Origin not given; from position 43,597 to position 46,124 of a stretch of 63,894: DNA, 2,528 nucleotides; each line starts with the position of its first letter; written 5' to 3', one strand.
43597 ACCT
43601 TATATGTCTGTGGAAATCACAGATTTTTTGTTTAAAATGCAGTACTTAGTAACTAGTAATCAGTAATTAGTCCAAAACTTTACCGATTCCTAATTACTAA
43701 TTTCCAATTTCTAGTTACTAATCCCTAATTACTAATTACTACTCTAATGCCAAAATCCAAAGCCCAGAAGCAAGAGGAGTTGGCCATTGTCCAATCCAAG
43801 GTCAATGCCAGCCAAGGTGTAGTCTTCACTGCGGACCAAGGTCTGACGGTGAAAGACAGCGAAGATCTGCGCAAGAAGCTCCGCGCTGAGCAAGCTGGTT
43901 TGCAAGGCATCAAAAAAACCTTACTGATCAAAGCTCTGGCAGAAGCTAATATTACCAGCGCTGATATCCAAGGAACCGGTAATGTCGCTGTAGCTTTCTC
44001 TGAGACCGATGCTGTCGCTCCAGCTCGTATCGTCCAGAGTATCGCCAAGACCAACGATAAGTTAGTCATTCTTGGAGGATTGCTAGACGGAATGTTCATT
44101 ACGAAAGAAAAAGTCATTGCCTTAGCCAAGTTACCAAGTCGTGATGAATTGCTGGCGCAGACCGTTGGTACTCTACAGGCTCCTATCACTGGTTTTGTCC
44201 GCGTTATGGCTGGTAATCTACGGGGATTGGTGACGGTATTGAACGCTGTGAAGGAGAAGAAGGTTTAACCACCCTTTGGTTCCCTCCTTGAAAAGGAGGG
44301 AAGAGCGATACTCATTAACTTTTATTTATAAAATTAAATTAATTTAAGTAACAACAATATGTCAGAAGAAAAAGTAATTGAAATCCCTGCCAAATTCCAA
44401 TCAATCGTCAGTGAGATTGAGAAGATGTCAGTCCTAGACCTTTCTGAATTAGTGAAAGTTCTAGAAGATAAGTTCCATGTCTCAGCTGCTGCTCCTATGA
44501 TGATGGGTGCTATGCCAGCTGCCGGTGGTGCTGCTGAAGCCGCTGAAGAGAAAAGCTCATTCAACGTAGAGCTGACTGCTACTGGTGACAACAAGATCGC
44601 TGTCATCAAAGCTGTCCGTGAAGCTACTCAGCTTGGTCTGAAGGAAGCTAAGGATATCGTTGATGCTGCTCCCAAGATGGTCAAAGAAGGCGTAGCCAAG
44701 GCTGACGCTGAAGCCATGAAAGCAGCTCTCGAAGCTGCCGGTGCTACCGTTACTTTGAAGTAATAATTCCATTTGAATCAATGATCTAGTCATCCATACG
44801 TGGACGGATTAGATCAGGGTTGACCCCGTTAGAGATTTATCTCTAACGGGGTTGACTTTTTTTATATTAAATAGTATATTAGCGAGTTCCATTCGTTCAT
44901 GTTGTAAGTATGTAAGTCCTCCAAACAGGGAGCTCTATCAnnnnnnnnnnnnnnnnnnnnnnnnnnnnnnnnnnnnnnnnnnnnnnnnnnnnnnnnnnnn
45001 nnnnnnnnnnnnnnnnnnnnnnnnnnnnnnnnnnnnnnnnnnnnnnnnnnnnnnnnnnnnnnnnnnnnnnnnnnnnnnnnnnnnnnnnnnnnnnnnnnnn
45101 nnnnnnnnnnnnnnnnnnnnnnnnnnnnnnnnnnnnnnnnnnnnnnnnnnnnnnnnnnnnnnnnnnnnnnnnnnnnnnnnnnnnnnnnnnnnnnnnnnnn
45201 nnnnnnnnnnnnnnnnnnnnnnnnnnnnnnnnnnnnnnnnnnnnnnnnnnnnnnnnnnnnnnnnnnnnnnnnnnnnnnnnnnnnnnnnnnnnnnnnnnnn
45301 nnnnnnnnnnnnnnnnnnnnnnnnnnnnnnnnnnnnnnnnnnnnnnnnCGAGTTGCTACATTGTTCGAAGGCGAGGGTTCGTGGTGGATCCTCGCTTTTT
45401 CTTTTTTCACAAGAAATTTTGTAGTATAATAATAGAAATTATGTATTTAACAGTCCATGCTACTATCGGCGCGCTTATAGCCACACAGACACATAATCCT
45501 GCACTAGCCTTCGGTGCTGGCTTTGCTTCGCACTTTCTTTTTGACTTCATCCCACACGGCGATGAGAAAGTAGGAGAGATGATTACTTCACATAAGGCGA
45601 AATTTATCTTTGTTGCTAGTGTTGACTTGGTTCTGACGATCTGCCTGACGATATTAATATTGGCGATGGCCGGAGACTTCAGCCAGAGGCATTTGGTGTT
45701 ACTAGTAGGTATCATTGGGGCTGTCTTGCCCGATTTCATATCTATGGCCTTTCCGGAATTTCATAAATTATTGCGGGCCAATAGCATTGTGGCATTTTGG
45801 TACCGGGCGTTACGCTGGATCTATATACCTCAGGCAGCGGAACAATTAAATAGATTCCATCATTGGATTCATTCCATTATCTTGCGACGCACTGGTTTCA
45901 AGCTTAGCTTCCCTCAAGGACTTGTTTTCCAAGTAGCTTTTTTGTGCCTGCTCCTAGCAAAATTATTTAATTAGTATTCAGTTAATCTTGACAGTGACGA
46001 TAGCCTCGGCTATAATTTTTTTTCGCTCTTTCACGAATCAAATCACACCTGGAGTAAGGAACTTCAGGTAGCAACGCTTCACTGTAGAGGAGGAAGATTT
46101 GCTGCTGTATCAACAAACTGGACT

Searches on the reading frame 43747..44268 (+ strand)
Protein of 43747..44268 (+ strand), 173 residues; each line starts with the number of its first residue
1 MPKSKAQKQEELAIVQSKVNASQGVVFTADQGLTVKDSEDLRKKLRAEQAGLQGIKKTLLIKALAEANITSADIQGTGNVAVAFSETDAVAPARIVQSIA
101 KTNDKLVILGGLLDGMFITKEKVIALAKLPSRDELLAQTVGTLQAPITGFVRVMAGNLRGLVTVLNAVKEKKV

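Call 23: find_related_loci(query=window:43747-44268:+, collection=genome_contigs, flank=6000)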
Query window:43747-44268:+ (173 aa) in genome_contigs; peptide patterns used: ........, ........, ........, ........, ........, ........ (x = any residue, [..] = any of these).
139 stretches matched a pattern; 11 encode a relative of the query (tblastn E <= 1e-3); 11 distinct loci.
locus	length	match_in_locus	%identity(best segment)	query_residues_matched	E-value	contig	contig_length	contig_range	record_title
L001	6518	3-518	93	1-172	2e-103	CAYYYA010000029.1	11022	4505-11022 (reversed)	MAG TPA_asm: uncultured Gammaproteobacteria bacterium isolate SRP298887_co1_32 genome assembly, contig: NODE_6523_length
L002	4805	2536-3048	90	1-172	5e-99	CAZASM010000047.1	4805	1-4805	MAG TPA_asm: uncultured Gammaproteobacteria bacterium isolate binchicken_co105_63 genome assembly, contig: NODE_24136_le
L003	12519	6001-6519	42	1-172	5e-39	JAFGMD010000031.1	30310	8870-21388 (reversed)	MAG: Candidatus Falkowbacteria bacterium isolate Zod_Metabat.442 k87_8411639, whole genome shotgun sequence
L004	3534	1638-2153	44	1-172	1e-38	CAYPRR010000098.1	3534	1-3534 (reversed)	MAG TPA_asm: uncultured Gammaproteobacteria bacterium isolate SRP062349_co5_16 genome assembly, contig: NODE_25314_lengt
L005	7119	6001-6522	45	1-173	1e-37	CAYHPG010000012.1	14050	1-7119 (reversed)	MAG TPA_asm: uncultured Gammaproteobacteria bacterium isolate ERP119705_co14_260 genome assembly, contig: NODE_5166_leng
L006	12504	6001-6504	46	1-168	8e-37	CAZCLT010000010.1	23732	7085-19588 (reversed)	MAG TPA_asm: uncultured Gammaproteobacteria bacterium isolate binchicken_co38_1068 genome assembly, contig: NODE_4432_le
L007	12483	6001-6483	40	1-172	2e-32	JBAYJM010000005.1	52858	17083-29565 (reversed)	MAG: Candidatus Buchananbacteria bacterium isolate SO_2016_GW1_56 scaffold01243_OW334_2016, whole genome shotgun sequenc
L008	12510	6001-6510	37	1-168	1e-25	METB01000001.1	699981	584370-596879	MAG: candidate division Kazan bacterium RIFCSPHIGHO2_01_FULL_44_14 RIFCSPHIGHO2_01_FULL_KAZAN_44_14, whole genome shotgu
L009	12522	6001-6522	30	1-172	2e-18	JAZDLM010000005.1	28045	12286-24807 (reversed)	MAG: bacterium isolate MEGAHIT-group-0.594 k141_20279354, whole genome shotgun sequence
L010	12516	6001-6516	43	1-172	7e-36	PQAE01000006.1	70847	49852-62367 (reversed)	MAG: Parcubacteria group bacterium isolate FeB_17 contig_8985, whole genome shotgun sequence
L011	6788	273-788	42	1-172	4e-37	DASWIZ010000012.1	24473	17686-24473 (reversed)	MAG TPA_asm: Candidatus Paceibacterota bacterium isolate SMAG_U2882 k141_830923, whole genome shotgun sequence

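Call 88: find_homologous_proteins(query=window:43747-44265:+, max_evalue=1e-50)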
Query window:43747-44265:+ (173 aa): 15 proteins with E <= 1e-50 among 2878 candidates.
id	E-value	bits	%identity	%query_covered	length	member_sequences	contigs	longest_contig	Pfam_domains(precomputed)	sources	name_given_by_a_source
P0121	1.1e-91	322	94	100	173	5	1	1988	PF00466.26,PF27436.1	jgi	jgi:large subunit ribosomal protein L10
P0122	1.3e-86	306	90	99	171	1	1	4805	PF00466.26,PF27436.1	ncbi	-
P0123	1.4e-83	296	86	100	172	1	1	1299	PF00466.26,PF27436.1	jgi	-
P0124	8.8e-72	258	76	99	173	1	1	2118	PF00466.26,PF27436.1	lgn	-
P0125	9.1e-68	245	72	99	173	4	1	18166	PF00466.26,PF27436.1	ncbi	-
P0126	3.3e-67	243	72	99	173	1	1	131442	PF00466.26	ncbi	ncbi:MAG: 50S ribosomal protein L10 [Candidatus Komeilibacteria bacterium]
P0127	1.7e-60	221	66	99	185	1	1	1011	PF00466.26,PF27436.1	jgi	-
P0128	2.9e-59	217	63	99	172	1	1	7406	PF00466.26,PF27436.1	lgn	-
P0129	3.7e-58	214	62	99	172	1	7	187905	PF00466.26,PF27436.1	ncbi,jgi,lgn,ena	-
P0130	1.4e-56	209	59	99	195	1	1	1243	PF00466.26,PF27436.1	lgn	-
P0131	2.2e-56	208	66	99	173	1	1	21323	PF00466.26,PF27436.1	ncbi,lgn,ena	-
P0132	3.7e-56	207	59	99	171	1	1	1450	PF00466.26,PF27436.1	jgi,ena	-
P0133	4.5e-55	204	58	100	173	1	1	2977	PF00466.26,PF27436.1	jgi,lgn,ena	-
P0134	1.0e-53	199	60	100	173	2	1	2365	PF00466.26,PF27436.1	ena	-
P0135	2.5e-53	198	65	87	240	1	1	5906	PF00466.26,PF27436.1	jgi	-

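Call 89: find_encoding_contigs(protein=P0121, flank=10000, max_places=6)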
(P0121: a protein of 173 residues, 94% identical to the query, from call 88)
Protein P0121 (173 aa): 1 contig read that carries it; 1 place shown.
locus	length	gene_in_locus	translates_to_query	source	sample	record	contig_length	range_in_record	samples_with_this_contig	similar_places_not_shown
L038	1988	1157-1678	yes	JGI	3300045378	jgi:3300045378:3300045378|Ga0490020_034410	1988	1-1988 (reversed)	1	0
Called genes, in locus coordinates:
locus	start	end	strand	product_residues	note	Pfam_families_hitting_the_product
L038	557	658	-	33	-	-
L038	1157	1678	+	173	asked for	PF00466:Ribosomal_L10, PF27436:RL10_C (faint)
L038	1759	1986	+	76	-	?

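Call 90: find_encoding_contigs(protein=P0125, flank=6000, max_places=4)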
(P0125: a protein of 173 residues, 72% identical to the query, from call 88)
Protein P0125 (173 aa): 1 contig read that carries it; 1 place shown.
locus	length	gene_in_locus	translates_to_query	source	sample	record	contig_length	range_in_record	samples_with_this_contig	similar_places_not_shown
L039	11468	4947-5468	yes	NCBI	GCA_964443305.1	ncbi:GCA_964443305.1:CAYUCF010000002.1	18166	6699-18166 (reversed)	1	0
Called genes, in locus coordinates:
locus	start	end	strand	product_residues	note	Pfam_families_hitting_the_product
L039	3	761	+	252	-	?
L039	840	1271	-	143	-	PF02681:DUF212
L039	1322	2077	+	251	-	PF02673:BacA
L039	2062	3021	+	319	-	-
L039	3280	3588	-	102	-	-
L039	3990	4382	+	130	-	-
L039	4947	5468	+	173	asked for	PF00466:Ribosomal_L10, PF27436:RL10_C (faint)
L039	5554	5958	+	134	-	PF16320:Ribosomal_L12_N, PF00542:Ribosomal_L12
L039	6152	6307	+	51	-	-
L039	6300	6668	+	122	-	-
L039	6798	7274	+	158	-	-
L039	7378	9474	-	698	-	-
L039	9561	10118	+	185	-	-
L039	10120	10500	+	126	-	-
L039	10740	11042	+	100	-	-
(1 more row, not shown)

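Call 107: find_encoding_contigs(protein=P0124, flank=10000, max_places=4)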
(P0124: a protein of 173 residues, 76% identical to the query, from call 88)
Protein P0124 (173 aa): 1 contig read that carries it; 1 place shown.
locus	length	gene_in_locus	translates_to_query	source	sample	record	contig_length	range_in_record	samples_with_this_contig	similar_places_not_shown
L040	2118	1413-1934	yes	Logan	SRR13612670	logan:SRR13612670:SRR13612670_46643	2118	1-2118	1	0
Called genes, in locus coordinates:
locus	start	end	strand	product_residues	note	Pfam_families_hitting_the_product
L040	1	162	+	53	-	?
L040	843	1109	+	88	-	-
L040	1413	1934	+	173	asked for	PF00466:Ribosomal_L10, PF27436:RL10_C (weak)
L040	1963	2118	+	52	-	?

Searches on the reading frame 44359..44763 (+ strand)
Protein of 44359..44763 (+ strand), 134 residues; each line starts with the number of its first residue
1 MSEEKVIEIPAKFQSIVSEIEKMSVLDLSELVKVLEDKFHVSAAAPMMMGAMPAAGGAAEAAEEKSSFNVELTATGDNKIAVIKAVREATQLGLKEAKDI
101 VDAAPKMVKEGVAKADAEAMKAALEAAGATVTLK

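Call 14: find_encoding_contigs(protein=window:44359-44763:+, flank=10000, max_places=10)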
Protein window:44359-44763:+ (134 aa): no gene with exactly this product is on record in the collection.

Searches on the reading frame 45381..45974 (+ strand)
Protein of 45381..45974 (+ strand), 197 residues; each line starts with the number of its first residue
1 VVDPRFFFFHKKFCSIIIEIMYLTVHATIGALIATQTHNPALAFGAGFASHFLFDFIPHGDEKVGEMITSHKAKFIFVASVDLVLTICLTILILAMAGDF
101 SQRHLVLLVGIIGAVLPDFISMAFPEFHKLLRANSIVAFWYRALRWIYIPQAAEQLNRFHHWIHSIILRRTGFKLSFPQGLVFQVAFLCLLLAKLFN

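Call 106: search_protein_families(library=pfam, max_evalue=0.01, proteins=[window:45381-45974:+])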
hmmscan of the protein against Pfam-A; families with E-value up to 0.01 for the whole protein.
window:45381-45974:+ (197 aa): 1 family
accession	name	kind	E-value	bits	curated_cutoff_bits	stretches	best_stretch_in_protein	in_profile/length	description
PF00882.24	Zn_dep_PLPC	-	0.00065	20.1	26.8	0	41-68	79-105/167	Zinc dependent phospholipase C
